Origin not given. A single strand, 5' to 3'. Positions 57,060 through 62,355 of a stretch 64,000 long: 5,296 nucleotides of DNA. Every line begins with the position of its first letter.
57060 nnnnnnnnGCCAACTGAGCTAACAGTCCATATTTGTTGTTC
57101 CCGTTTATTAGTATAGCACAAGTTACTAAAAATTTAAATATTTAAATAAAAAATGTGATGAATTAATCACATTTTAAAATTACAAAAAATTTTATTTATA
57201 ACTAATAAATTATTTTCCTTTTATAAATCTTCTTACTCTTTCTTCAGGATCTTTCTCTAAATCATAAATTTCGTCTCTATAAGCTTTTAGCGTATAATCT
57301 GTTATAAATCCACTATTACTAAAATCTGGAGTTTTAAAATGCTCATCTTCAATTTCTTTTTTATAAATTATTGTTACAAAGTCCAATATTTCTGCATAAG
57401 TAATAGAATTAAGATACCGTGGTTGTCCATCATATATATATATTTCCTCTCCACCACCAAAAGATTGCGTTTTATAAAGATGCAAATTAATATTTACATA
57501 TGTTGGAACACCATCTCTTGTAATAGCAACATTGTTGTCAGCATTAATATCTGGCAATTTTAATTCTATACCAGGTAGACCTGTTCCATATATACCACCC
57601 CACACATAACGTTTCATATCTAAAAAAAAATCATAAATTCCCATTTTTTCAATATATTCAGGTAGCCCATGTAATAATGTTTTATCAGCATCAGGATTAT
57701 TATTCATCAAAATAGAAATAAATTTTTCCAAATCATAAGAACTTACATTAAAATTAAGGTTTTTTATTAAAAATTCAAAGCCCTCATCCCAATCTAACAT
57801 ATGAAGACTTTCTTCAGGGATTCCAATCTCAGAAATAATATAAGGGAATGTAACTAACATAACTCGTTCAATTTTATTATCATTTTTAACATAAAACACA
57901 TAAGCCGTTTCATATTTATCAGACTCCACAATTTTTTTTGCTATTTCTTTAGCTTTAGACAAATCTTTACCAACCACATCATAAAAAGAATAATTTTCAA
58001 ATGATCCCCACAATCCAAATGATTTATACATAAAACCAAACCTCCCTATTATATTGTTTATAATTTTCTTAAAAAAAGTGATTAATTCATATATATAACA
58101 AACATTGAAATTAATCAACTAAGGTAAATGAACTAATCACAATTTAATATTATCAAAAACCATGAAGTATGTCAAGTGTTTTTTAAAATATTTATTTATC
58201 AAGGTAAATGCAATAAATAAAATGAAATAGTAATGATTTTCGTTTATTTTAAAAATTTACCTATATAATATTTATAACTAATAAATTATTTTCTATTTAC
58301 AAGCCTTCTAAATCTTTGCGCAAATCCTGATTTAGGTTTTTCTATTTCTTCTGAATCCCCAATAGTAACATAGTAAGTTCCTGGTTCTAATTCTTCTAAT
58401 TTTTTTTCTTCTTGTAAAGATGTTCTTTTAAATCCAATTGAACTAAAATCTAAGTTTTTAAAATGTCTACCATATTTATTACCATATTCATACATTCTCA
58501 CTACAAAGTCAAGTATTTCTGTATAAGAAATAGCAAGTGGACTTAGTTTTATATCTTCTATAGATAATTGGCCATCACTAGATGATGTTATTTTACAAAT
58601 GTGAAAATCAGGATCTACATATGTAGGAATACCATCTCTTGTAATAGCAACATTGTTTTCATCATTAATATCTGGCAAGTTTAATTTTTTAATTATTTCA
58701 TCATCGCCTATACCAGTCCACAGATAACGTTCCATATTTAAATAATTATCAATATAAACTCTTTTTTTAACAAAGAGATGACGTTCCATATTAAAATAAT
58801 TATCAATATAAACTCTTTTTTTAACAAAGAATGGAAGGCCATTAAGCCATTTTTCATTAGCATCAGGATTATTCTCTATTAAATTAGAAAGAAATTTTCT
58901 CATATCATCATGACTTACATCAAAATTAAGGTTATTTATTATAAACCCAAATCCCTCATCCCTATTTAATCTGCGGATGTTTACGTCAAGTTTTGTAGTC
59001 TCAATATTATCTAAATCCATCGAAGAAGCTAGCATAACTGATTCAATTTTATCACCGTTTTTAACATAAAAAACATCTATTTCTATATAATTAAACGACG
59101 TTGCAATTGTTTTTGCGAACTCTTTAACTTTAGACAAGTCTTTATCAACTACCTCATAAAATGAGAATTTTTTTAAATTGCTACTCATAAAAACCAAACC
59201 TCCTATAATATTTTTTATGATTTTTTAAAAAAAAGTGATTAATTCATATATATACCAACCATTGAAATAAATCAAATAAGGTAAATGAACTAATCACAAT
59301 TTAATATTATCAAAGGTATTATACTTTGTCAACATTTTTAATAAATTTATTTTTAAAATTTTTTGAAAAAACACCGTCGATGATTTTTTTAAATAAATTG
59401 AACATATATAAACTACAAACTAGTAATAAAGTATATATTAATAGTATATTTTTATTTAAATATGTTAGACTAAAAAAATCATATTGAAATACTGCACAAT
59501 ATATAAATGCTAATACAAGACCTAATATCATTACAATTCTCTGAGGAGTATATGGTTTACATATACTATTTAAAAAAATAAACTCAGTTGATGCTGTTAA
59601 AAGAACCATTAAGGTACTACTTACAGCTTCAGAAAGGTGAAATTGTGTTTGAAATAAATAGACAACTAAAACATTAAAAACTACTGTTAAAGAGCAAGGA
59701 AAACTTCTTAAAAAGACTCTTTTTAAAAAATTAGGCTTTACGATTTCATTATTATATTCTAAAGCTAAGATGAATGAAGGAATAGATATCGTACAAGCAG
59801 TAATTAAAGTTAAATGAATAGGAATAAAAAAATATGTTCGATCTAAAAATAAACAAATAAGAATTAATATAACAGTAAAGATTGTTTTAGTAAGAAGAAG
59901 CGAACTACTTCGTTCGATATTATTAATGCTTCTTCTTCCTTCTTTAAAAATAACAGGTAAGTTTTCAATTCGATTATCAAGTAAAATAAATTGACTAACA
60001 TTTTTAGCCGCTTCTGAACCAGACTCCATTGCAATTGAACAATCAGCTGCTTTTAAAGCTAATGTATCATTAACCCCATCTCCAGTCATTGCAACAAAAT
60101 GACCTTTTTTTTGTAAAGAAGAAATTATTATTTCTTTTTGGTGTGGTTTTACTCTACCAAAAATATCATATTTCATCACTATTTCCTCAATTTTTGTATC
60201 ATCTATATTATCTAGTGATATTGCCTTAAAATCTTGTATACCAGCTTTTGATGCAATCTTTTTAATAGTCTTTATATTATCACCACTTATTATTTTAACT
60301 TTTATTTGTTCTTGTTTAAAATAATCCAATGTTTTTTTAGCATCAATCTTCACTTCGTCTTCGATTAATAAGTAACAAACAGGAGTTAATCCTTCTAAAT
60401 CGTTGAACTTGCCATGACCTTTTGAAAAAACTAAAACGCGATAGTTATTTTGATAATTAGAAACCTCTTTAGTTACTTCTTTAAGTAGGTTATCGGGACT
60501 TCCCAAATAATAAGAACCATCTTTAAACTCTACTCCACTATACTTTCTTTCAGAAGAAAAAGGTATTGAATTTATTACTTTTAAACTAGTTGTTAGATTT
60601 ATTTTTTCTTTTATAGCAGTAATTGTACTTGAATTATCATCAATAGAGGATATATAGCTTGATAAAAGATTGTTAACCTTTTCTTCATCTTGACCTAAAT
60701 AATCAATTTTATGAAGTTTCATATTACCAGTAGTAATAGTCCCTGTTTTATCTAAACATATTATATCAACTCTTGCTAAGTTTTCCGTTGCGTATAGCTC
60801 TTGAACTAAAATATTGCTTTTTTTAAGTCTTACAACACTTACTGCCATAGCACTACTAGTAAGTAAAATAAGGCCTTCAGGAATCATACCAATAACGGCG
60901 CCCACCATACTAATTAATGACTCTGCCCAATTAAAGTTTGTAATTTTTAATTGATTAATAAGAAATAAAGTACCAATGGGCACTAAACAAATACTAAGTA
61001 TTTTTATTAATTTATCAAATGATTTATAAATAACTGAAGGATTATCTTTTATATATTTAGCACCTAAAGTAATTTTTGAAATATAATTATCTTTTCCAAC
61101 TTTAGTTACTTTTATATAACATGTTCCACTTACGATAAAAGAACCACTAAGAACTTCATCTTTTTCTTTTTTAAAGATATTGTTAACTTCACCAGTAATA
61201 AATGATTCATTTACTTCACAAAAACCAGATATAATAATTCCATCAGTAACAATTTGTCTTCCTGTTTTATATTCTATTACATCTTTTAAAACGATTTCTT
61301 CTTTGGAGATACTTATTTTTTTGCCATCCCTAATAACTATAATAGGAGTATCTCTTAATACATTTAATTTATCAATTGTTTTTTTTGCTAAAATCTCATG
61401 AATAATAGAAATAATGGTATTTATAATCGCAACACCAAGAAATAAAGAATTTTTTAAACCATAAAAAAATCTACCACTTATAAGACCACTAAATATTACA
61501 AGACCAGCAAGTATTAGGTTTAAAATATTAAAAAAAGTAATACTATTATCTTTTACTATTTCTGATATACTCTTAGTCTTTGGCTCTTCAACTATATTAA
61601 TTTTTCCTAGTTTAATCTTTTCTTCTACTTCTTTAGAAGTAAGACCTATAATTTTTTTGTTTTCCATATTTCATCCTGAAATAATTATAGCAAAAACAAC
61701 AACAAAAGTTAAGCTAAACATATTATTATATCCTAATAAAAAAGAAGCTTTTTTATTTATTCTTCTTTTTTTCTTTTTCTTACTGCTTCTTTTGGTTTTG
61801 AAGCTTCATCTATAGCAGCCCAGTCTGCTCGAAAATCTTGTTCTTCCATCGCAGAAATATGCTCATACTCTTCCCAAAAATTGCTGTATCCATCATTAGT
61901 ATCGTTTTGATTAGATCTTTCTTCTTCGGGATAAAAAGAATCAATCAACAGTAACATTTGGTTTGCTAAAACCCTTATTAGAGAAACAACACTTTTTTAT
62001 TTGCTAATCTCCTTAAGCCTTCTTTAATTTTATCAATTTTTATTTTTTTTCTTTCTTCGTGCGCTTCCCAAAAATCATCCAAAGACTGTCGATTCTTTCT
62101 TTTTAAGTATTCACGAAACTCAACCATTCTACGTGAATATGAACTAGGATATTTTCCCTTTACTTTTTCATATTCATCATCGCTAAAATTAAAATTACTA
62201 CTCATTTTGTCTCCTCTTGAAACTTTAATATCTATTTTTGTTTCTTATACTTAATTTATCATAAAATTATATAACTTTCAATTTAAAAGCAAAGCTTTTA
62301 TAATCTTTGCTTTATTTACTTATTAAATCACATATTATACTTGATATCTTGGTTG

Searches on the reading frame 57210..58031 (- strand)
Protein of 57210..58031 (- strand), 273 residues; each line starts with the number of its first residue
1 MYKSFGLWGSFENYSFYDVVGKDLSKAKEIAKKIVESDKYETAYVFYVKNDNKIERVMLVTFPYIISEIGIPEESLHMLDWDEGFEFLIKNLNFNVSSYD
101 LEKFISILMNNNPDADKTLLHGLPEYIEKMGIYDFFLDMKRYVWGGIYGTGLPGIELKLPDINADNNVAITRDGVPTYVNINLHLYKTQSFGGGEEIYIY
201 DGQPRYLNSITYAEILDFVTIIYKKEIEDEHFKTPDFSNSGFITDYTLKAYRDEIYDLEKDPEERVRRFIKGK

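Call 14: find_encoding_contigs(protein=window:57210-58031:-, flank=10000, max_places=10)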
Protein window:57210-58031:- (273 aa): no gene with exactly this product is on record in the collection.

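Call 16: search_protein_families(library=pfam, proteins=[window:57210-58031:-], max_evalue=0.01)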
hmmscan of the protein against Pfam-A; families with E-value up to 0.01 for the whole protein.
window:57210-58031:- (273 aa): 0 families

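Call 21: find_homologous_proteins(query=window:57210-58031:-)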
Query window:57210-58031:- (273 aa): 2 proteins with E <= 0.001 among 389 candidates.
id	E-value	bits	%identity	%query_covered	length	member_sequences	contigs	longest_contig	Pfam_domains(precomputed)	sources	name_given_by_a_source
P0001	4.7e-180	615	100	100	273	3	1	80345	-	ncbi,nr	ncbi:MAG: hypothetical protein GX951_00485 [Mollicutes bacterium]|nr:hypothetical protein [Mollicute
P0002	3.0e-47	180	46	86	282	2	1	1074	-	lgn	-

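Call 22: find_encoding_contigs(protein=P0002, flank=10000)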
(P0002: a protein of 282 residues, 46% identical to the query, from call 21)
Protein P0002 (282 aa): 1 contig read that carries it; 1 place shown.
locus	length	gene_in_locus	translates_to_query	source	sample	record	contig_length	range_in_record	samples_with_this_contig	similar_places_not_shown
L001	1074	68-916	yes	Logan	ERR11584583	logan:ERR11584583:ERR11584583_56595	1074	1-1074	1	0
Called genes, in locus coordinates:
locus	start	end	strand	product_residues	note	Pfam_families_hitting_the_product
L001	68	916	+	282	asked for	-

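Call 23: find_encoding_contigs(protein=P0001, flank=10000)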
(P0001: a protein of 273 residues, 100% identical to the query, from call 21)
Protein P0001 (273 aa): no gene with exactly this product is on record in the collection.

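Call 38: search_protein_families(library=ncbifam, proteins=[window:57210-58031:-], max_evalue=0.01)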
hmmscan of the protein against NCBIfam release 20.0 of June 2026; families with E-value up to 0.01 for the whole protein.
window:57210-58031:- (273 aa): 0 families

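Call 39: search_protein_families(library=phrogs, proteins=[window:57210-58031:-], max_evalue=0.01)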
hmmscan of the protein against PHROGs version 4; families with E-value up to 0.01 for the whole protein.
window:57210-58031:- (273 aa): 0 families

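Call 77: predict_structure(alignment_id=A3)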
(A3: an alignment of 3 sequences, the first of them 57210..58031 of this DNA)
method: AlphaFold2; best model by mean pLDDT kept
length: 273 residues; sequences in the alignment: 3
mean_pLDDT: 49.2   pTM: 0.50
mean pLDDT of the five models: 49.2, 34.0, 32.6, 31.0, 29.0
residues with pLDDT >= 90: 0; 70-90: 62; 50-70: 51; < 50: 160
segments of 3 or more residues with pLDDT < 50: 1-12, 93-102, 115-181, 203-273
pLDDT, mean of each block of 10 residues (from residue 1): 28 70 87 77 77 83 71 77 61 47 52 47 35 36 29 36 34 35 67 60 40 36 31 30 24 30 33 28
secondary structure, 60 per line:
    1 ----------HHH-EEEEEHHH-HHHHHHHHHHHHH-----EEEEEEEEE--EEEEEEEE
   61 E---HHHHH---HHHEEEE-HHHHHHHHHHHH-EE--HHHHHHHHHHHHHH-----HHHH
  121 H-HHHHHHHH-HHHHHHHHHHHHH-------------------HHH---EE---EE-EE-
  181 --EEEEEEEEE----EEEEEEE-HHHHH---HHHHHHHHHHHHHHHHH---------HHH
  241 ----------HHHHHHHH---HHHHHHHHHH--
elements in order: E15-19 H24-36 E42-50 E53-61 H65-69 E76-79 H81-92 H98-111 H117-121 H123-130 H132-144 E183-191 E196-202 H204-208 H212-228 H251-258 H262-271

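Call 78: search_protein_representatives(alignment_id=A3)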
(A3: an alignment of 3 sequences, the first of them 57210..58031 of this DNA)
Query: 3 sequences, 282 profile positions. Proteins with E-value up to 0.001 (for the whole library): 2; up to 1e-10: 2; up to 1e-30: 2. The best 2 are listed.
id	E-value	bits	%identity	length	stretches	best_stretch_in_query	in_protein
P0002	1.4e-170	582.6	-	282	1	1-282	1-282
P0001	1.4e-135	467.7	-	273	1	1-282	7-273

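Call 83: search_protein_families(library=padloc, proteins=[window:57210-58031:-], max_evalue=0.1)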
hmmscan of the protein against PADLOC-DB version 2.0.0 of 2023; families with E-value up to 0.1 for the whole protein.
window:57210-58031:- (273 aa): 0 families

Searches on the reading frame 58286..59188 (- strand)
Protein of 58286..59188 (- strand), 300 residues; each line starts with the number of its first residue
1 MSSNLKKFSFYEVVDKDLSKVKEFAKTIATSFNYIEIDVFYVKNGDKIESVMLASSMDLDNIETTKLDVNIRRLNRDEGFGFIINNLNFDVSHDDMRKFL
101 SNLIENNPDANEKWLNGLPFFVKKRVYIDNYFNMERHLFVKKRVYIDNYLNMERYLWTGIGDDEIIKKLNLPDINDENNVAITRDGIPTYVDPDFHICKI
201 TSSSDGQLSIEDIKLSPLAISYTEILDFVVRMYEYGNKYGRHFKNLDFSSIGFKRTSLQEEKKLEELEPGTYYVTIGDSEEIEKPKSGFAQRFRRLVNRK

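Call 16: search_protein_families(library=pfam, proteins=[window:58286-59188:-], max_evalue=0.01)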
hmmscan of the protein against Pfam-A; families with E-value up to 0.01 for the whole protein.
window:58286-59188:- (300 aa): 1 family
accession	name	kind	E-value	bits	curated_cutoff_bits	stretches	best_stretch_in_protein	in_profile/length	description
PF08199.16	E2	-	0.0062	16.9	25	0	139-155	13-29/37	Bacteriophage E2-like protein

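Call 38: search_protein_families(library=ncbifam, proteins=[window:58286-59188:-], max_evalue=0.01)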
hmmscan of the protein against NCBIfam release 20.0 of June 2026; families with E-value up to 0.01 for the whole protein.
window:58286-59188:- (300 aa): 0 families

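Call 39: search_protein_families(library=phrogs, proteins=[window:58286-59188:-], max_evalue=0.01)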
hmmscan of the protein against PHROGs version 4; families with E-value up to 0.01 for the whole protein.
window:58286-59188:- (300 aa): 1 family
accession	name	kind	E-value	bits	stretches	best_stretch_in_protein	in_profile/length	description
phrog_18210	-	unknown function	0.0021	19.2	0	20-113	31-126/139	-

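Call 83: search_protein_families(library=padloc, proteins=[window:58286-59188:-], max_evalue=0.1)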
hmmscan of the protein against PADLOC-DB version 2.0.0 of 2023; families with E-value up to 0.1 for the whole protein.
window:58286-59188:- (300 aa): 0 families

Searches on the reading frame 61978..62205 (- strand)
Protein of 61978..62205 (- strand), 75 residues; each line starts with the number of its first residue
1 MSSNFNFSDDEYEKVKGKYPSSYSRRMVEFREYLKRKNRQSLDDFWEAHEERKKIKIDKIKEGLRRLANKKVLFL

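Call 63: find_encoding_contigs(protein=window:61978-62205:-, flank=10000, max_places=6)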
Protein window:61978-62205:- (75 aa): 10 contigs read that carry it; 4 places shown.
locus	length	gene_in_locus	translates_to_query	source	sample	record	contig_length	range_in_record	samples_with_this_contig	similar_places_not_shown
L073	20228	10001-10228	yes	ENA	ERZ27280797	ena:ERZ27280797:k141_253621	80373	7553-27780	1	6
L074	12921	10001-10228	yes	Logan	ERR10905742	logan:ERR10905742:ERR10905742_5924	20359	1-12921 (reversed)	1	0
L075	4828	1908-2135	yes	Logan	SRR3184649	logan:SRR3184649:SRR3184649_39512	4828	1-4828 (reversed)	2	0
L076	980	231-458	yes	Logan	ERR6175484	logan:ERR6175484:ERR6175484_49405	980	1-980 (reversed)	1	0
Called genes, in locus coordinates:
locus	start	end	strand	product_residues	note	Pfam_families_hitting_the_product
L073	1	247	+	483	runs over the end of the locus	PF05192:MutS_III, PF05190:MutS_IV, PF00488:MutS_V, PF27441:MutS_C (weak)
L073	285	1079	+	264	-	PF01522:Polysacc_deac_1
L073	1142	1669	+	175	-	PF01381:HTH_3 (weak)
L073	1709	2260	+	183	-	-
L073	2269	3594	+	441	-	-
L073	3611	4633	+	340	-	-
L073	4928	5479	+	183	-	PF04011:LemA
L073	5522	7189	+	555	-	PF09972:DUF2207, PF20990:DUF2207_C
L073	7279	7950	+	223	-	PF01987:AIM24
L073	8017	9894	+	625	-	PF02518:HATPase_c (faint), PF13589:HATPase_c_3, PF00183:HSP90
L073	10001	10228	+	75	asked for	-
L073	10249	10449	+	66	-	-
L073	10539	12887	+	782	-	PF00122:E1-E2_ATPase, PF00702:Hydrolase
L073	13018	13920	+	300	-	-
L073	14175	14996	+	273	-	-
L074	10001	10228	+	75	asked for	-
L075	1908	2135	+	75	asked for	-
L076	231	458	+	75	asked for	-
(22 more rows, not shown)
